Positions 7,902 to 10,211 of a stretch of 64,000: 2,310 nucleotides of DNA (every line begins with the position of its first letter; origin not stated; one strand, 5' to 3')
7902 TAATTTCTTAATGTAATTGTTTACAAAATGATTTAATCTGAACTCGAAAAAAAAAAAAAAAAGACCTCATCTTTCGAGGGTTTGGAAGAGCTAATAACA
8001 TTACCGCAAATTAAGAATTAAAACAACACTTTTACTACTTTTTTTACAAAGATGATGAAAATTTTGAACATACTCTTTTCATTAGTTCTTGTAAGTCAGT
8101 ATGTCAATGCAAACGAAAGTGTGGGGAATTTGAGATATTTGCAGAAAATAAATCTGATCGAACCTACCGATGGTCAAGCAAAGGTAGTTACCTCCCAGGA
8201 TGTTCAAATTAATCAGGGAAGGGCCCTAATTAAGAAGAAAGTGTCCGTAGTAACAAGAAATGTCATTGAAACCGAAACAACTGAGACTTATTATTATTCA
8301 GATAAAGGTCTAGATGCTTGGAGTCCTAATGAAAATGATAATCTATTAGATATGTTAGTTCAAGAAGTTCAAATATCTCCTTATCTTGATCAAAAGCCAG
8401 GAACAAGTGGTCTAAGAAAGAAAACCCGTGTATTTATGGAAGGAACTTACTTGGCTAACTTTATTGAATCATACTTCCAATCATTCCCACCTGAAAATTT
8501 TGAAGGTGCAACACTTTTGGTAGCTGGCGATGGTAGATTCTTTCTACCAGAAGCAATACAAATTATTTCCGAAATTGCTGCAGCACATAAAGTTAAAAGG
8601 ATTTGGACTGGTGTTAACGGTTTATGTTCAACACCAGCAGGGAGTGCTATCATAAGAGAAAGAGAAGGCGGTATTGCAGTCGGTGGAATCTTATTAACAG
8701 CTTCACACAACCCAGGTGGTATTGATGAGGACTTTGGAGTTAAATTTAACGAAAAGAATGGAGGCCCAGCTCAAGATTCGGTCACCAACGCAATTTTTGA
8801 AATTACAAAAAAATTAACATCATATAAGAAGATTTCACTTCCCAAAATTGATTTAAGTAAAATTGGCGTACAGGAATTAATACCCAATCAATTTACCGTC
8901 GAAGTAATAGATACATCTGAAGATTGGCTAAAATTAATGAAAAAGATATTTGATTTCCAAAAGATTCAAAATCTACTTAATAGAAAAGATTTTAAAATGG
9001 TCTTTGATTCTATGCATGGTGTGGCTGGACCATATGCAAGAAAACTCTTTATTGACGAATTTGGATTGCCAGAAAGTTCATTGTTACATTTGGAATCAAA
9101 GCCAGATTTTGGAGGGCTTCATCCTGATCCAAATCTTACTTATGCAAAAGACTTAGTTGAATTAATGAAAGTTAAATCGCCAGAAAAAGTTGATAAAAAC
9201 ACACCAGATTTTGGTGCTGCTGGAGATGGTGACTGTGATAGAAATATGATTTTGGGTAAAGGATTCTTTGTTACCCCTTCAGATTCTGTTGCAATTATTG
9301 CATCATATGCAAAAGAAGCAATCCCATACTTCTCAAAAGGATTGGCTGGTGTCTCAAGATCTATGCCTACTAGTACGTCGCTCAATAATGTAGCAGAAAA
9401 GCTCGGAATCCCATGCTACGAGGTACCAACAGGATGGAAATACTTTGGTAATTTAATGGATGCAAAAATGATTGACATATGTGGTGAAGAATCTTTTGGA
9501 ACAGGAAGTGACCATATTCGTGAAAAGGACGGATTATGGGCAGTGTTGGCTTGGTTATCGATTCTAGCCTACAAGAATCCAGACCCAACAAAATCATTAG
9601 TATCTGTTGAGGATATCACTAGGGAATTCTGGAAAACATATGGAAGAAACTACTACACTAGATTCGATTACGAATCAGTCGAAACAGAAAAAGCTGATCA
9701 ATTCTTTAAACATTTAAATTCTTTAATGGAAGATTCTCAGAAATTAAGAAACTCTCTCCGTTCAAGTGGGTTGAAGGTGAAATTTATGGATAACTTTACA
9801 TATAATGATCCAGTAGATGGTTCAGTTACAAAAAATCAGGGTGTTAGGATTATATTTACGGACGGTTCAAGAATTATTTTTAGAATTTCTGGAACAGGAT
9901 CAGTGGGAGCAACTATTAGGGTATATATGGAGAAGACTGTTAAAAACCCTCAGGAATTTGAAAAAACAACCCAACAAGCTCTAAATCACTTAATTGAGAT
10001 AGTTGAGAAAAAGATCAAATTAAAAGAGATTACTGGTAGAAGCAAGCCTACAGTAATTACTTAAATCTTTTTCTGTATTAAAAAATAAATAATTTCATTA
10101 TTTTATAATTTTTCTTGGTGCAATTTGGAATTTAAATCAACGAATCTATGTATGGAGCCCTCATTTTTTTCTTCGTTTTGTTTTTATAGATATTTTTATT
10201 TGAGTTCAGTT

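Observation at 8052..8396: Second PGM copy carries a signal peptide and ~105-aa N-terminal extension: parafusin-like secretory PGM?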

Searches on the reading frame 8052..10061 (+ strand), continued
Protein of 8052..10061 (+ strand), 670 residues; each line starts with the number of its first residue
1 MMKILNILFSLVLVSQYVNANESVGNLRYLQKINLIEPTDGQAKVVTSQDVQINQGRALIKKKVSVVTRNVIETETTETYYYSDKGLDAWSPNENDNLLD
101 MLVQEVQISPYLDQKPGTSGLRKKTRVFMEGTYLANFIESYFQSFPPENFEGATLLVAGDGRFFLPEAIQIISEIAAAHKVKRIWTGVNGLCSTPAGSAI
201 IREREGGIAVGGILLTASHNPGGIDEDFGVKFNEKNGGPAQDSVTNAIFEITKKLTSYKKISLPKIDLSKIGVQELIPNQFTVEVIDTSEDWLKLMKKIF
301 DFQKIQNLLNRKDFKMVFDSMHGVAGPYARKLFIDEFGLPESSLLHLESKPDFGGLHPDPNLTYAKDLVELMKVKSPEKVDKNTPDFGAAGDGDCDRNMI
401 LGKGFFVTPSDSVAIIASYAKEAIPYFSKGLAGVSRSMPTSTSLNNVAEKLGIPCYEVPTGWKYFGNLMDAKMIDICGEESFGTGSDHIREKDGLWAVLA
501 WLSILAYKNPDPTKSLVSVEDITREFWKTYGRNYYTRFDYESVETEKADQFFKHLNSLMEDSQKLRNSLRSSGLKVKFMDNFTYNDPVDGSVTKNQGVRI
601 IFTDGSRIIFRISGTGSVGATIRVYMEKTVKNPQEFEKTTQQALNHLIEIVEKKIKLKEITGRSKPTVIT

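Call 58: search_protein_families(library=pfam, proteins=[window:8052-10061:+], max_evalue=1)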
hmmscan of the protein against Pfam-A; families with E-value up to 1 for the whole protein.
window:8052-10061:+ (670 aa): 5 families
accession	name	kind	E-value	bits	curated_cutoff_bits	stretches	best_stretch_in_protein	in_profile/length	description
PF24947.1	PGM1_C_vert_fung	-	3.5e-50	170.3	27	1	532-667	1-138/138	Phosphoglucomutase-1, C-terminal domain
PF02878.22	PGM_PMM_I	-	1.2e-24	87.1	22.5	1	114-258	2-137/138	Phosphoglucomutase/phosphomannomutase, alpha/beta/alpha domain I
PF02880.22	PGM_PMM_III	-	1.3e-21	77.3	20.7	1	412-521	5-106/115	Phosphoglucomutase/phosphomannomutase, alpha/beta/alpha domain III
PF02879.22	PGM_PMM_II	-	1.2e-12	48.7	29.3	1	291-401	2-99/103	Phosphoglucomutase/phosphomannomutase, alpha/beta/alpha domain II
PF00408.26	PGM_PMM_IV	-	0.0014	19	23.1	1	589-629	21-53/68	Phosphoglucomutase/phosphomannomutase, C-terminal domain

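Call 59: search_solved_structures(query=window:8052-10061:+, max_evalue=1e-50)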
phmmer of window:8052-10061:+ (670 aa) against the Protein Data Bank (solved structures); distinct sequences matched with E-value up to 1e-50: 22.
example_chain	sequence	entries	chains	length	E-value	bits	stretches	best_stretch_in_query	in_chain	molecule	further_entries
5epc_A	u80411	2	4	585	2.2e-177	594.4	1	85-670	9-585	Phosphoglucomutase-1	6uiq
5vin_A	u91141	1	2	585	7.9e-177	592.6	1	85-670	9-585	Phosphoglucomutase-1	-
6uo6_A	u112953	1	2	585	7.9e-177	592.5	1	85-670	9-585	Phosphoglucomutase-1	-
5hsh_A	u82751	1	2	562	8.4e-177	592.5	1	105-670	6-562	Phosphoglucomutase-1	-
7s0w_A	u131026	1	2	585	1.5e-176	591.6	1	85-670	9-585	Phosphoglucomutase-1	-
5tr2_A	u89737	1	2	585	2e-176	591.2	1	85-670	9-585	Phosphoglucomutase-1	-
5vec_A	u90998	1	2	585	2.1e-176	591.2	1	85-670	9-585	Phosphoglucomutase-1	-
5vg7_A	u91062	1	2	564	2.4e-176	590.9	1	105-670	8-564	Phosphoglucomutase-1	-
5vbi_A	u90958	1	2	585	2.8e-176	590.7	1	85-670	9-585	Phosphoglucomutase-1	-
7s77_A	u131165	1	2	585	3.9e-176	590.3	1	85-670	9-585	Phosphoglucomutase-1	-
5jn5_A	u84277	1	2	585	3.9e-176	590.3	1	85-670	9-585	Phosphoglucomutase-1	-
5f9c_A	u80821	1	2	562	1.1e-175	588.8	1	105-670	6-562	Phosphoglucomutase-1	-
1c47_A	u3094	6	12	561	3.2e-175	587.2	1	105-670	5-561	ALPHA-D-GLUCOSE 1,6-BISPHOSPHATE PHOSPHOTRANSFERASE | PROTEIN (ALPHA-D-GLUCOSE 1-PHOSPHATE PHOSPHOGLUCOMUTASE) | PHOSPHOGLUCOMUTASE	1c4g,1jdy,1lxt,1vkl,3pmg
6sno_A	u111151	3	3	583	5.6e-175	586.4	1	108-670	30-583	Phosphoglucomutase-1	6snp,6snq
7p5o_A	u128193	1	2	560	3.9e-174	583.6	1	100-669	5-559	Phosphoglucomutase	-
1kfi_A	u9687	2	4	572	1.5e-168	565.2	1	106-670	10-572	phosphoglucomutase 1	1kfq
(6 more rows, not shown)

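Call 64: predict_structure(alignment_id=A2)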
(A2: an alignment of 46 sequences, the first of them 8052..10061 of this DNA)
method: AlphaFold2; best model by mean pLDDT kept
length: 670 residues; sequences in the alignment: 46
mean_pLDDT: 84.4   pTM: 0.83
mean pLDDT of the five models: 84.4, 83.5, 82.7, 82.1, 82.1
residues with pLDDT >= 90: 417; 70-90: 141; 50-70: 28; < 50: 84
segments of 3 or more residues with pLDDT < 50: 13-42, 44-59, 61-96
pLDDT, mean of each block of 10 residues (from residue 1): 59 42 29 32 45 41 44 39 41 53 87 66 84 92 95 97 94 97 97 95 95 88 88 91 85 93 94 92 97 96 98 96 94 97 95 87 86 96 97 89 94 97 97 92 95 94 88 91 84 94 98 96 97 93 90 93 85 90 90 90 94 69 94 93 94 91 88
secondary structure, 60 per line:
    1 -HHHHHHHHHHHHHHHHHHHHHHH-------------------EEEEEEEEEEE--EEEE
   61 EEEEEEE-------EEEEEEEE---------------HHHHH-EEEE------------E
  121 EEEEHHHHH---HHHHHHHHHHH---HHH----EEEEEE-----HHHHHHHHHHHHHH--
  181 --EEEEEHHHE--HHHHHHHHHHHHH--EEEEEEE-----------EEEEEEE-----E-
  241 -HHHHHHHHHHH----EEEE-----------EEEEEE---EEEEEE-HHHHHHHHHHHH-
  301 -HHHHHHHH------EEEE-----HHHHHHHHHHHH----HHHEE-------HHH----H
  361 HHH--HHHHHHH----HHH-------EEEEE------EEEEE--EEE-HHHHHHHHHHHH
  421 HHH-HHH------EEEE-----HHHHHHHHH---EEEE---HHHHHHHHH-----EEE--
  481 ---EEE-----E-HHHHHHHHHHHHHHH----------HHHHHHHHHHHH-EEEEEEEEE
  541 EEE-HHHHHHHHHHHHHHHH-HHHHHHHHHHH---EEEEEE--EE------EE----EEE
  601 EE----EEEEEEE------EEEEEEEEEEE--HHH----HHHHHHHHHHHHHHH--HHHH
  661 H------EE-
elements in order: H2-24 E44-54 E57-67 E75-82 H98-102 E104-107 E120-124 H125-129 H133-143 E154-159 H165-178 E183-187 H194-206 E209-215 E227-233 H242-252 E257-260 E272-277 E281-286 H288-299 H302-309 E316-319 H325-336 H360-363 H366-372 E387-391 E398-402 E405-407 H409-423 E434-437 H443-451 E455-458 H462-470 E476-478 E484-486 H494-508 H519-530 E532-543 H545-560 H562-572 E576-581 E598-602 E607-613 E620-630 H640-654 H657-661

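Call 65: list_cluster_members(proteins=[P0016, P0013, P0009, P0019, P0018, P0005])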
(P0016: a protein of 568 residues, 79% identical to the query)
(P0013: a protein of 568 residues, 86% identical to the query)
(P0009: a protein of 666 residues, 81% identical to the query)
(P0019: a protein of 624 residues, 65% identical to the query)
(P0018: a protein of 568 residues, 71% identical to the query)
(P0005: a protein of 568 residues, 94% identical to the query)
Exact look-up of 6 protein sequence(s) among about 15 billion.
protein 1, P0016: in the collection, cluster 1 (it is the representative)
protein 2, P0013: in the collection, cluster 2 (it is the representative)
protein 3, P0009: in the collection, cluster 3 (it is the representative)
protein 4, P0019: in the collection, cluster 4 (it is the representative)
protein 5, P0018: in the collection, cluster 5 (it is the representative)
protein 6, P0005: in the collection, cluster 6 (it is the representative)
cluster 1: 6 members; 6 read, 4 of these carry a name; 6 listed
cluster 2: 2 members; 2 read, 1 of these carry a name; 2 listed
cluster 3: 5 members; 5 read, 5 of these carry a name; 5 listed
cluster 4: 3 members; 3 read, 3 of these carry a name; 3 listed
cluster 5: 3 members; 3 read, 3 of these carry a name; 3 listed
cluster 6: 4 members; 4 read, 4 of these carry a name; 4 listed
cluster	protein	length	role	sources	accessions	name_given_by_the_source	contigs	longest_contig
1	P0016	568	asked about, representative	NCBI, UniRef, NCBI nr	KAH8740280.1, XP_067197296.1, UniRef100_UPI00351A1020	hypothetical protein FG386_001555 [Cryptosporidium ryanae] | uncharacterized protein n=1 Tax=Cryptosporidium ryanae TaxID=515981 RepID=UPI00351A1020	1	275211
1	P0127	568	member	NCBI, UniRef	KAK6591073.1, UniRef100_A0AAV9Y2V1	phosphoglucomutase [Cryptosporidium xiaoi] | phosphoglucomutase (alpha-D-glucose-1,6-bisphosphate-dependent) n=1 Tax=Cryptosporidium ...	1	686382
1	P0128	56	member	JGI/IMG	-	hypothetical protein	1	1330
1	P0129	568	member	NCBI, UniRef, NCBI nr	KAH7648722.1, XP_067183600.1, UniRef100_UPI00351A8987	phosphoglucomutase [Cryptosporidium bovis] | phosphoglucomutase n=1 Tax=Cryptosporidium bovis TaxID=310047 RepID=UPI00351A8987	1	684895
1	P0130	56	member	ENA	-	-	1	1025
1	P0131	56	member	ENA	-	-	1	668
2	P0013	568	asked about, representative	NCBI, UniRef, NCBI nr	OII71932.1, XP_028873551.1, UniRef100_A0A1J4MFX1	uncharacterized protein cubi_00740 [Cryptosporidium ubiquitum] | phosphoglucomutase (alpha-D-glucose-1,6-bisphosphate-dependent) n=1 Tax=Cryptosporidium ...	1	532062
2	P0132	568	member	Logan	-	-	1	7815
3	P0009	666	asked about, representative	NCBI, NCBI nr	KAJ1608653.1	phosphoglucomutase [Cryptosporidium canis]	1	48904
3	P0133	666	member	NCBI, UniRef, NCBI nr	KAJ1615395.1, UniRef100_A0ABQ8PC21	phosphoglucomutase [Cryptosporidium canis] | phosphoglucomutase (alpha-D-glucose-1,6-bisphosphate-dependent) n=1 Tax=Cryptosporidium ...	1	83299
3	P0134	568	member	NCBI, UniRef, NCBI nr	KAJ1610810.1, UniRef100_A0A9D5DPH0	phosphoglucomutase [Cryptosporidium canis] | phosphoglucomutase (alpha-D-glucose-1,6-bisphosphate-dependent) n=1 Tax=Cryptosporidium ...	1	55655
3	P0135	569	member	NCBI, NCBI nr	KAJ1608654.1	phosphoglucomutase [Cryptosporidium canis]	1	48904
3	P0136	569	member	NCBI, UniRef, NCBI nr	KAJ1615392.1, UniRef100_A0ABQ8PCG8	phosphoglucomutase [Cryptosporidium canis] | phosphoglucomutase (alpha-D-glucose-1,6-bisphosphate-dependent) n=1 Tax=Cryptosporidium ...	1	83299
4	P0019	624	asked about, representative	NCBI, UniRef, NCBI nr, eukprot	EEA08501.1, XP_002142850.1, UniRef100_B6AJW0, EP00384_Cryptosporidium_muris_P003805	phosphoglucomutase/phosphomannomutase, C-terminal domain-containing protein ... | phosphoglucomutase (alpha-D-glucose-1,6-bisphosphate-dependent) n=1 Tax=Cryptosporidium ... | XP_002142850.1 phosphoglucomutase/phosphomannomutase, C-terminal domain-containing ...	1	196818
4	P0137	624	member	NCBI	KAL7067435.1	phosphoglucomutase/phosphomannomutase, C-terminal domain-containing protein ...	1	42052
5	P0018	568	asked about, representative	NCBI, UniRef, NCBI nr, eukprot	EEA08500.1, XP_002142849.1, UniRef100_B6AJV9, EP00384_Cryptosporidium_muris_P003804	phosphoglucomutase-1 protein, putative [Cryptosporidium muris RN66] | phosphoglucomutase (alpha-D-glucose-1,6-bisphosphate-dependent) n=1 Tax=Cryptosporidium ... | XP_002142849.1 phophoglucomutase-1 protein [Cryptosporidium muris RN66]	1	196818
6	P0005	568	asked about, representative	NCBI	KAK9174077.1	hypothetical protein cmbei_2003270 [Cryptosporidium meleagridis]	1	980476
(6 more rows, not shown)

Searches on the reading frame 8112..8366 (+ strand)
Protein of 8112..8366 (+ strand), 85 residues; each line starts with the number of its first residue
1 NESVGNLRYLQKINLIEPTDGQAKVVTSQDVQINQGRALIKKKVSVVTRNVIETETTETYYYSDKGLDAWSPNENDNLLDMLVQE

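Call 58: search_protein_families(library=pfam, proteins=[window:8112-8363:+], max_evalue=1)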
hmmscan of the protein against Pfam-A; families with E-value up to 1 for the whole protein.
seq(84 aa): 0 families

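Call 73: search_protein_representatives(protein=window:8112-8366:+)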
Query: 85 residues. Proteins with E-value up to 0.001 (for the whole library): 0; up to 1e-10: 0; up to 1e-30: 0. The best 0 are listed.
